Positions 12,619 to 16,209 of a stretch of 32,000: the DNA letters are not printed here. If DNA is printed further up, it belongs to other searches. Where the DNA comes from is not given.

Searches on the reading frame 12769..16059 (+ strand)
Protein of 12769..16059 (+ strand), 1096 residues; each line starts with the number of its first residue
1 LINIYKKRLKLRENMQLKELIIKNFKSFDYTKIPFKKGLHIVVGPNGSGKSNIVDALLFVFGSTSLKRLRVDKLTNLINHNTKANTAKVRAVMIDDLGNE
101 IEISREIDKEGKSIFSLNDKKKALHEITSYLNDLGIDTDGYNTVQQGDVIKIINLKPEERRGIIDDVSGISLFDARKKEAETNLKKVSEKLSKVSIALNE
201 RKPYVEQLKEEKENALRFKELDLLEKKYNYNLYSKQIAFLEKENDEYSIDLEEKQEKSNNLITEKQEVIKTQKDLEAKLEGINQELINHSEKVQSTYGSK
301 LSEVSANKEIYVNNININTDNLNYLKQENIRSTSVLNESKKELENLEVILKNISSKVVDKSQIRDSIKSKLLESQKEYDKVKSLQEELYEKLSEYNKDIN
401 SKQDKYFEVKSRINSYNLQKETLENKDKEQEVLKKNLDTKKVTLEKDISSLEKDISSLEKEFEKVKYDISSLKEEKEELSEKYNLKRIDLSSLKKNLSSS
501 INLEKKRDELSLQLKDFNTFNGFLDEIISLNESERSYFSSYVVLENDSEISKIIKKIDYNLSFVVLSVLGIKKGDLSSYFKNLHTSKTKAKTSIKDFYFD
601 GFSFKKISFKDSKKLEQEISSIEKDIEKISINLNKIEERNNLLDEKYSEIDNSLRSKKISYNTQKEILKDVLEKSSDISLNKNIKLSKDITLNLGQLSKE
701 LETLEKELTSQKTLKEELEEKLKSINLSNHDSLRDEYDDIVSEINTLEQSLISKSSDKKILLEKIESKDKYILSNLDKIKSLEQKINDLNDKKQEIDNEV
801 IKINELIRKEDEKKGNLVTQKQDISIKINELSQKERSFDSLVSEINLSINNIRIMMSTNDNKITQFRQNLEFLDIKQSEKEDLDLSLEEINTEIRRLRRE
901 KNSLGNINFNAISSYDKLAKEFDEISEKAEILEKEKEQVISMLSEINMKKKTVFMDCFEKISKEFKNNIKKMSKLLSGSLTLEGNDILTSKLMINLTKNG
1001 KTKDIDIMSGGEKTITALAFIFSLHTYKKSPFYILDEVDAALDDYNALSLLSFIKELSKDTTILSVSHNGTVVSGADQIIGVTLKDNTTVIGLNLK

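Call 3: search_protein_families(library=pfam, proteins=[window:12769-16059:+], max_evalue=1)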
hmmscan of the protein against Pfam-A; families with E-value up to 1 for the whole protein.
window:12769-16059:+ (1096 aa): 10 families
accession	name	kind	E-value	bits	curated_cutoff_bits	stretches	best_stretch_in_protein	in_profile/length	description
PF02463.25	SMC_N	-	4.9e-29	101.8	40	1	17-1088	2-217/220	RecF/RecN/SMC N terminal domain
PF13476.12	AAA_23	-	3.1e-12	48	27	1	20-270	2-198/201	AAA domain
PF13175.12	AAA_15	-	3.9e-09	37.1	32.1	1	15-331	1-287/374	AAA ATPase domain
PF13555.12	AAA_29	-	5.4e-08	32.9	27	1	17-63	1-48/61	P-loop containing region of AAA domain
PF13304.12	AAA_21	-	4.6e-07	30.6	27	1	39-225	1-161/304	AAA domain, putative AbiEii toxin, Type IV TA system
PF13514.12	AAA_27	-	1e-05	25.7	22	1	15-125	1-105/206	AAA domain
PF08286.16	Spc24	-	0.012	16.2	25.3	1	437-508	2-71/109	Spc24 subunit of Ndc80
PF01580.24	FtsK_SpoIIIE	-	0.061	13.2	24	1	17-58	22-60/221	FtsK/SpoIIIE family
PF13671.12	AAA_33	-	0.19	12.4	27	1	39-79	1-38/143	AAA domain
PF13401.12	AAA_22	-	1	10.1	27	0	37-58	5-26/130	AAA domain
